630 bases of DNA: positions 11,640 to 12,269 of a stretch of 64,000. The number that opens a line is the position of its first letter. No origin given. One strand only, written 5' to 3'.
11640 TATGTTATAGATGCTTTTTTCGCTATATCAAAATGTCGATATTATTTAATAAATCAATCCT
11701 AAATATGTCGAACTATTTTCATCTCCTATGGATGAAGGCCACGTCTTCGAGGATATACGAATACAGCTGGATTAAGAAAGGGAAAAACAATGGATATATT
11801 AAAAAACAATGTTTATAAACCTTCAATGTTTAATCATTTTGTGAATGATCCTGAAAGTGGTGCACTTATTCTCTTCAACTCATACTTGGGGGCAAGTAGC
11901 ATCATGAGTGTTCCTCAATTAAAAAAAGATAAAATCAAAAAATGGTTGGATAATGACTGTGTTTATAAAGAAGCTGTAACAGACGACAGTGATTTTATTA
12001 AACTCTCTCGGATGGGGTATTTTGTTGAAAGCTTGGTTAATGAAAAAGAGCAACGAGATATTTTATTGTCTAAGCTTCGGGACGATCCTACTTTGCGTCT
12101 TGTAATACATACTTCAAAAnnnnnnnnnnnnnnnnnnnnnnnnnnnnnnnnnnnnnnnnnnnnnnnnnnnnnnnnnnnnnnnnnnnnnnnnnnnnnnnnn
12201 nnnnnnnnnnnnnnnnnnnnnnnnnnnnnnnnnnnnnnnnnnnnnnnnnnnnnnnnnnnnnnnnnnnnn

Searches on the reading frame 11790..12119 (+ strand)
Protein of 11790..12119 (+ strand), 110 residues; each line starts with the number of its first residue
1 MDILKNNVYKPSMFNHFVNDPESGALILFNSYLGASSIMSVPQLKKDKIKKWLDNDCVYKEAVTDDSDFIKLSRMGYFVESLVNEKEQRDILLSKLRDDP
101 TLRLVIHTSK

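Call 102: search_protein_families(library=pfam, proteins=[window:11790-12119:+], max_evalue=10)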
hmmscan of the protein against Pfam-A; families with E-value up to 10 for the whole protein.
window:11790-12119:+ (110 aa): 1 family
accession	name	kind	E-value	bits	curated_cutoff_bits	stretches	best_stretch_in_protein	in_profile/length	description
PF09494.16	Slx4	-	0.087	13.3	24.8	1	40-59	40-57/60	Slx4 endonuclease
